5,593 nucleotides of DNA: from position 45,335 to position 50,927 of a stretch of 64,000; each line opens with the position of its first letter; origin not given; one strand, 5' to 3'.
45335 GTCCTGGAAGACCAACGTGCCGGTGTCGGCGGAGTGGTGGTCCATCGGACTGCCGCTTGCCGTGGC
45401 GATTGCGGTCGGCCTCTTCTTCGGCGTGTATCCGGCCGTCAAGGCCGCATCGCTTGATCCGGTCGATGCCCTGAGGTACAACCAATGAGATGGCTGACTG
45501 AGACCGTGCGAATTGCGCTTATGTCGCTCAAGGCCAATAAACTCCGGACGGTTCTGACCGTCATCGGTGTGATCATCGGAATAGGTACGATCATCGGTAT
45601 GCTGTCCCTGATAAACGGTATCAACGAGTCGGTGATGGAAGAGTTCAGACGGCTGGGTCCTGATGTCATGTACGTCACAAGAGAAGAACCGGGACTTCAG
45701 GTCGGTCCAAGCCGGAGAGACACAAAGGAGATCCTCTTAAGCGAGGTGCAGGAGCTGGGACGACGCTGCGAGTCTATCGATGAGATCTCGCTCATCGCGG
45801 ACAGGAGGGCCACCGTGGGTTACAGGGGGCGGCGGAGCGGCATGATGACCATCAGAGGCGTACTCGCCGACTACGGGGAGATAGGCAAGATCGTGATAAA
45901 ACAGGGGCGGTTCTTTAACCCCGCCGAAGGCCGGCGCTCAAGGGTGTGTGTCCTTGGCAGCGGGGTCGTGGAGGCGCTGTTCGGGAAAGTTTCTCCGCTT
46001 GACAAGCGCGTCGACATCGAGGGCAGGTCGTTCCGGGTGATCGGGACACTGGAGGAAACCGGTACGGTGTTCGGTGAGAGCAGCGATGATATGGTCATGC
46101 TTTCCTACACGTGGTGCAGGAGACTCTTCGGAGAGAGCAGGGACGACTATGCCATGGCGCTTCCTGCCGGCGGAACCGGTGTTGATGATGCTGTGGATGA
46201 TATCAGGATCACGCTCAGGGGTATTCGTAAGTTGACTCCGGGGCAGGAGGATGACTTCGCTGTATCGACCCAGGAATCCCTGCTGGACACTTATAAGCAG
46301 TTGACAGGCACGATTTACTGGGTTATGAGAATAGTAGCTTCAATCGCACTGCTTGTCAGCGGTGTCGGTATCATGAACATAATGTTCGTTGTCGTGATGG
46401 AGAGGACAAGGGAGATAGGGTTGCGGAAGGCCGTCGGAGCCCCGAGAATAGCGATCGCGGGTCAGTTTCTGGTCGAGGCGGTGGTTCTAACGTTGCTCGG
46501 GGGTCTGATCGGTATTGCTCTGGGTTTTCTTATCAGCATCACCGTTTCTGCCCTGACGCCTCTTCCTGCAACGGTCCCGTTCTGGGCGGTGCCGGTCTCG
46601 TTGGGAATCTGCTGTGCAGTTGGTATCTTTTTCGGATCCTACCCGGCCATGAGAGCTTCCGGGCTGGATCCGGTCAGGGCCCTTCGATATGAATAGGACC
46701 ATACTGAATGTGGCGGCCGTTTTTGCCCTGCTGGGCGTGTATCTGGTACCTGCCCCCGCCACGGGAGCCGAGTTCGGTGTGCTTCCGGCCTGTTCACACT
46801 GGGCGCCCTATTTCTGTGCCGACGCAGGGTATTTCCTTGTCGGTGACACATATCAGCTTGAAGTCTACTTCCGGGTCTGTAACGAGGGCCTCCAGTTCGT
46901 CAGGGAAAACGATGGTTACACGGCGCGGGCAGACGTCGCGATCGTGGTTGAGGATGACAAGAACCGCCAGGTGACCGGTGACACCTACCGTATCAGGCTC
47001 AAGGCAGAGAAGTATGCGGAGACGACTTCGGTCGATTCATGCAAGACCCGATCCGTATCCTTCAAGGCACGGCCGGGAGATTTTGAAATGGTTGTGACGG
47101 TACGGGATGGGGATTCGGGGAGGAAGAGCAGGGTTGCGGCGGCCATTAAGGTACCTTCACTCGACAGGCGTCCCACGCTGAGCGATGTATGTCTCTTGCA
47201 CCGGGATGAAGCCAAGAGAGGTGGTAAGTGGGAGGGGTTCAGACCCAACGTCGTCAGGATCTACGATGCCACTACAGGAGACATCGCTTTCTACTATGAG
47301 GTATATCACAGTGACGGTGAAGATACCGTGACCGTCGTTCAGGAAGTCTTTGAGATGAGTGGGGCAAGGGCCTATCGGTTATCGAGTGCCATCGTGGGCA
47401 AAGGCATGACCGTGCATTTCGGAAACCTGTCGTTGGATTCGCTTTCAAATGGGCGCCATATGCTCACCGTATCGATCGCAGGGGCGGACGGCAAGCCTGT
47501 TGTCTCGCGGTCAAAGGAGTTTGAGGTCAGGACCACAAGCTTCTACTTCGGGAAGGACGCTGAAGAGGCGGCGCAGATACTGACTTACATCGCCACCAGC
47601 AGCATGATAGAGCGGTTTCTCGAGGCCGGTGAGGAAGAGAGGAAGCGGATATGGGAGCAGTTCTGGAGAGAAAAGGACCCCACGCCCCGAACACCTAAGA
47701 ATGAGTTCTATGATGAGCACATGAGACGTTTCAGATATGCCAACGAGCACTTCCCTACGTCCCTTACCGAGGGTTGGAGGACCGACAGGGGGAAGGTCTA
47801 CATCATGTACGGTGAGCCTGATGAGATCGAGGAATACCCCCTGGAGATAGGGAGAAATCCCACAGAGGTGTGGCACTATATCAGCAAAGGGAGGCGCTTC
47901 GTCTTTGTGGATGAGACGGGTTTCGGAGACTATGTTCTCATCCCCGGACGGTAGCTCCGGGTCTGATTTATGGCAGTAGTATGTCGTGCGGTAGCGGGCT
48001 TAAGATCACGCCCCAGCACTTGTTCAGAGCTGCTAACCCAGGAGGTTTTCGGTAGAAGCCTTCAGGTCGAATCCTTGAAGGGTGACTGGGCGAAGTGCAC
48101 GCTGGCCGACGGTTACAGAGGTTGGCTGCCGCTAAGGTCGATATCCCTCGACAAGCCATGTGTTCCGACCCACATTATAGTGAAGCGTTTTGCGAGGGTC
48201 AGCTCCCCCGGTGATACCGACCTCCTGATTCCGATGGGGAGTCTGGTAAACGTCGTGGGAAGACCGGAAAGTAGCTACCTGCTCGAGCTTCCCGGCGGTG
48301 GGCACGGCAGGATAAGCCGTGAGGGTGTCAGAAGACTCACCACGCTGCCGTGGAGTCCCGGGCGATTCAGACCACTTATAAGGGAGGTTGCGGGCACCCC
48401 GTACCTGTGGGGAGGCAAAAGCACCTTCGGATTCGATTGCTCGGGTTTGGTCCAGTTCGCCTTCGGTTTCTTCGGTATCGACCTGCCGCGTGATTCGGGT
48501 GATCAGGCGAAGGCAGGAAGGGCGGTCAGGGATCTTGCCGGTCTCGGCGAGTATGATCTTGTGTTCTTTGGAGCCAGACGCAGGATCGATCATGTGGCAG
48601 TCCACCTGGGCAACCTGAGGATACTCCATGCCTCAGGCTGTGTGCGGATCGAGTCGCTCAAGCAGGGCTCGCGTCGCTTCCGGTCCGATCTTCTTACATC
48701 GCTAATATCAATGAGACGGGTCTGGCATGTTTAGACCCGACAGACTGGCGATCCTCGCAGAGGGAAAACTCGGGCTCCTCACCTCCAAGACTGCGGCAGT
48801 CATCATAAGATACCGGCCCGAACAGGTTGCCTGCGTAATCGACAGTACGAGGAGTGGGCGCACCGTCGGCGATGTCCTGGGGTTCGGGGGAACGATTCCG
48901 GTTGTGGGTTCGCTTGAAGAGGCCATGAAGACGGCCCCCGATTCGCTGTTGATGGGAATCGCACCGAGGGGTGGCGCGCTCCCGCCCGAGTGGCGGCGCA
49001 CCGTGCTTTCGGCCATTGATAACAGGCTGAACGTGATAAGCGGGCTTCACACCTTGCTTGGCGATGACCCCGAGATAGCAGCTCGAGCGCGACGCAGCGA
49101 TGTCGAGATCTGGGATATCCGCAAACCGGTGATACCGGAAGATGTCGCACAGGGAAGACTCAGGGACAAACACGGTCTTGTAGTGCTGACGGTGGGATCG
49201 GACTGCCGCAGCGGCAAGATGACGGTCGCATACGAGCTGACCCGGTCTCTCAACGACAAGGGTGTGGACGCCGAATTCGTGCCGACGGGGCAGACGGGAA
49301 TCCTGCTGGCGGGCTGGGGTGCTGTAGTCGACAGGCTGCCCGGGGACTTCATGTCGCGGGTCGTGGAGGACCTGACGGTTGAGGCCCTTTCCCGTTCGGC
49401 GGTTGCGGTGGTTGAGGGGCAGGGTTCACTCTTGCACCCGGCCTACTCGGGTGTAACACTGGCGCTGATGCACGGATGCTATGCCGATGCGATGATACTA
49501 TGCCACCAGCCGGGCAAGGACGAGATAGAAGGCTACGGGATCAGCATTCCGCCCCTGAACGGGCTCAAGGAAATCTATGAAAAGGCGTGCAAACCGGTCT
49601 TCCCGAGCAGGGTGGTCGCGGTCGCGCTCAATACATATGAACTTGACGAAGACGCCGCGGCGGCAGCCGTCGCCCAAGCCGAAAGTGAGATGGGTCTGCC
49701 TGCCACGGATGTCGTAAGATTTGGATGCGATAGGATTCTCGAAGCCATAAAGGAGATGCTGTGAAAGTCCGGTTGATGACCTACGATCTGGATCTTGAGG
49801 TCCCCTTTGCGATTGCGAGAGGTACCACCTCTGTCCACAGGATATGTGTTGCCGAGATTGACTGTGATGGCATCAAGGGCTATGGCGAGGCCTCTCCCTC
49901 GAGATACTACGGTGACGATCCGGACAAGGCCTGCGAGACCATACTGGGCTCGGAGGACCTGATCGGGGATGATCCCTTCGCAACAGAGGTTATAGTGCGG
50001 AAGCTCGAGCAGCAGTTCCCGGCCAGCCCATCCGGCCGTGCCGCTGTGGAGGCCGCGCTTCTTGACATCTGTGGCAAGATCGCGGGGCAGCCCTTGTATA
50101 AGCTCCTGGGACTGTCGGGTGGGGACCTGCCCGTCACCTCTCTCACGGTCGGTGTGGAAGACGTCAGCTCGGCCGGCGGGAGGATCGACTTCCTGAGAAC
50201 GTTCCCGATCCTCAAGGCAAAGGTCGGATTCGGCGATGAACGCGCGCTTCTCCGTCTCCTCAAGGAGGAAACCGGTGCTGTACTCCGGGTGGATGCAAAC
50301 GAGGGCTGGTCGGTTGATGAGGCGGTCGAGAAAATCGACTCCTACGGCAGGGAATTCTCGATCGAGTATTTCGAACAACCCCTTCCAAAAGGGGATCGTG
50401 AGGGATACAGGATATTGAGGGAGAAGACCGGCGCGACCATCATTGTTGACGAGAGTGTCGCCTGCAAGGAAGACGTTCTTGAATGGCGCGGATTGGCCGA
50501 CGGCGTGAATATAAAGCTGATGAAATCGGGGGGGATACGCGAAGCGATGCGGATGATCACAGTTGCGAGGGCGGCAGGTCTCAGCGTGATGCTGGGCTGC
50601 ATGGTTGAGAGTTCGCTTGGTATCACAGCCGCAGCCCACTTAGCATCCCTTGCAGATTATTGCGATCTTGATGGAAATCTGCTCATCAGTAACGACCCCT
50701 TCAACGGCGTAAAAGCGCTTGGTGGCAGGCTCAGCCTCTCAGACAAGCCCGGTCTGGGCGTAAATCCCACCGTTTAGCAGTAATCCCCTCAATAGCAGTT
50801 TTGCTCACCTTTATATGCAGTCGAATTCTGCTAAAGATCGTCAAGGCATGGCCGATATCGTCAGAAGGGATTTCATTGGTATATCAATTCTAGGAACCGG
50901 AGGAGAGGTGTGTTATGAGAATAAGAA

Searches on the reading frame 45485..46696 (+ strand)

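Call 18: search_protein_families(library=pfam, proteins=[window:45485-46696:+], max_evalue=0.001)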
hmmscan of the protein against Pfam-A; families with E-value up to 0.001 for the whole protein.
window:45485-46696:+ (403 aa): 2 families
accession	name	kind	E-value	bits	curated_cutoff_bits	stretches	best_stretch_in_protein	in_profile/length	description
PF12704.14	MacB_PCD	-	9.7e-34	117.9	27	1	22-241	1-205/207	MacB-like periplasmic core domain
PF02687.27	FtsX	-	1.4e-20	74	25.5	1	283-396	2-120/120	FtsX-like permease C-terminal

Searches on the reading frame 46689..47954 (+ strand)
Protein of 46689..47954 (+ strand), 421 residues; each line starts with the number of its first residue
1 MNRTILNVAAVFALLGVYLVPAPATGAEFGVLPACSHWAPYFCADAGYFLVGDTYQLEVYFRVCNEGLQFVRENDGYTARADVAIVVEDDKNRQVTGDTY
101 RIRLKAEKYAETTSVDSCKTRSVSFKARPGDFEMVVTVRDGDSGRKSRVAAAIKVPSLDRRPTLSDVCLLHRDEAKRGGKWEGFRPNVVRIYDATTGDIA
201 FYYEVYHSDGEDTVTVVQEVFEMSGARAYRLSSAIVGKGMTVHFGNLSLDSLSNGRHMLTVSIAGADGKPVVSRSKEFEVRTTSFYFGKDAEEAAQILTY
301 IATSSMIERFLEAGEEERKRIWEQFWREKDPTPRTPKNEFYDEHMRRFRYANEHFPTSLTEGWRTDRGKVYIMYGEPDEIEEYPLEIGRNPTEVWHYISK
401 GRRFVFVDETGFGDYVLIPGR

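Call 18: search_protein_families(library=pfam, proteins=[window:46689-47954:+], max_evalue=0.001)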
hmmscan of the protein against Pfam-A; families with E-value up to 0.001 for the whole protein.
window:46689-47954:+ (421 aa): 1 family
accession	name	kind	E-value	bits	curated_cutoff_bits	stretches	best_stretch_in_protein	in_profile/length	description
PF20094.4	GWxTD_dom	-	1e-15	58.4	26.9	1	277-400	16-129/172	GWxTD domain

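Call 64: search_protein_families(library=ncbifam, proteins=[window:46689-47954:+], max_evalue=0.001)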
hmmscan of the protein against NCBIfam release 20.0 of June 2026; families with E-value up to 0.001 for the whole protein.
window:46689-47954:+ (421 aa): 1 family
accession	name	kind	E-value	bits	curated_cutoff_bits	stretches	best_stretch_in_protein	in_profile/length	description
TIGR04514.1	GWxTD_dom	domain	1.7e-32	112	28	1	294-397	2-104/105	GWxTD domain-containing protein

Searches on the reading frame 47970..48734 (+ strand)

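Call 18: search_protein_families(library=pfam, proteins=[window:47970-48734:+], max_evalue=0.001)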
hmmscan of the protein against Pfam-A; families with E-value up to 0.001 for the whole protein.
window:47970-48734:+ (254 aa): 3 families
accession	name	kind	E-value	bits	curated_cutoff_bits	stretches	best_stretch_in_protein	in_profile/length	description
PF00877.26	NLPC_P60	-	3.3e-22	78.9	23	1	142-232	1-93/105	NlpC/P60 family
PF18348.7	SH3_16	-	6.5e-12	45.5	25.8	1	11-57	1-48/49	Bacterial dipeptidyl-peptidase Sh3 domain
PF08239.17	SH3_3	-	0.00019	22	27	1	9-53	3-48/54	Bacterial SH3 domain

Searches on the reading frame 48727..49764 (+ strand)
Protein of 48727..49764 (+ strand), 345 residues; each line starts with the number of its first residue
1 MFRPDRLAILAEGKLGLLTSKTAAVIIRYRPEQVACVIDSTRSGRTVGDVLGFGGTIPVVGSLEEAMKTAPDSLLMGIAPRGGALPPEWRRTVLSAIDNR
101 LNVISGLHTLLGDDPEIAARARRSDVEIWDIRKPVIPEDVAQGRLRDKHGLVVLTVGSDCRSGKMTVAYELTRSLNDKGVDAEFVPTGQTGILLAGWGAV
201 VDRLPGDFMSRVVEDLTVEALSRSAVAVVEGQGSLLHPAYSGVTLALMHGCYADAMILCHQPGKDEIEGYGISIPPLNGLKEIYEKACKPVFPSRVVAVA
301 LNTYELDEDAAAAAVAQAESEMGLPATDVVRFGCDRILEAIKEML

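Call 18: search_protein_families(library=pfam, proteins=[window:48727-49764:+], max_evalue=0.001)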
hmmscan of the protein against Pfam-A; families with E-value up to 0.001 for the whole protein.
window:48727-49764:+ (345 aa): 2 families
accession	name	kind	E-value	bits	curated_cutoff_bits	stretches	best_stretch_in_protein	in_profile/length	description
PF07755.17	DUF1611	-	3.6e-64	216.3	25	1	140-338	2-201/201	Domain of unknown function (DUF1611_C) P-loop domain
PF17396.8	DUF1611_N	-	3.4e-28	98.3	22.6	1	41-134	2-95/95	Domain of unknown function (DUF1611_N) Rossmann-like domain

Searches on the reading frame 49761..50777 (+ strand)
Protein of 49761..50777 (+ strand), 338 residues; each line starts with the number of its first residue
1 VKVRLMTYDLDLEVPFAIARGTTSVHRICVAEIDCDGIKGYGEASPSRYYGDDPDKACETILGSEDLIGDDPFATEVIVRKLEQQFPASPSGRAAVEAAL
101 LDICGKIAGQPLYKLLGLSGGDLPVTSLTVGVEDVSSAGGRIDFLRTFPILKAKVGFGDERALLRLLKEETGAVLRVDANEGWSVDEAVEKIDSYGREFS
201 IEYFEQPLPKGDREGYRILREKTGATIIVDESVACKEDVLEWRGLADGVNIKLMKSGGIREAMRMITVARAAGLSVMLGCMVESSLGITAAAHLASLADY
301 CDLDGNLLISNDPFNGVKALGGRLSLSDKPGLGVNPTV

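Call 18: search_protein_families(library=pfam, proteins=[window:49761-50777:+], max_evalue=0.001)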
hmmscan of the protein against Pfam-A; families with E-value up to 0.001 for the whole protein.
window:49761-50777:+ (338 aa): 2 families
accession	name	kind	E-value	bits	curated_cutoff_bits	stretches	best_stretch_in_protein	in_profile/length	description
PF13378.12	MR_MLE_C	-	1.6e-32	113.4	29.4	1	148-336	15-215/219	Enolase C-terminal domain-like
PF02746.21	MR_MLE_N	-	3.4e-13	50.3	22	1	8-117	9-117/117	Mandelate racemase / muconate lactonizing enzyme, N-terminal domain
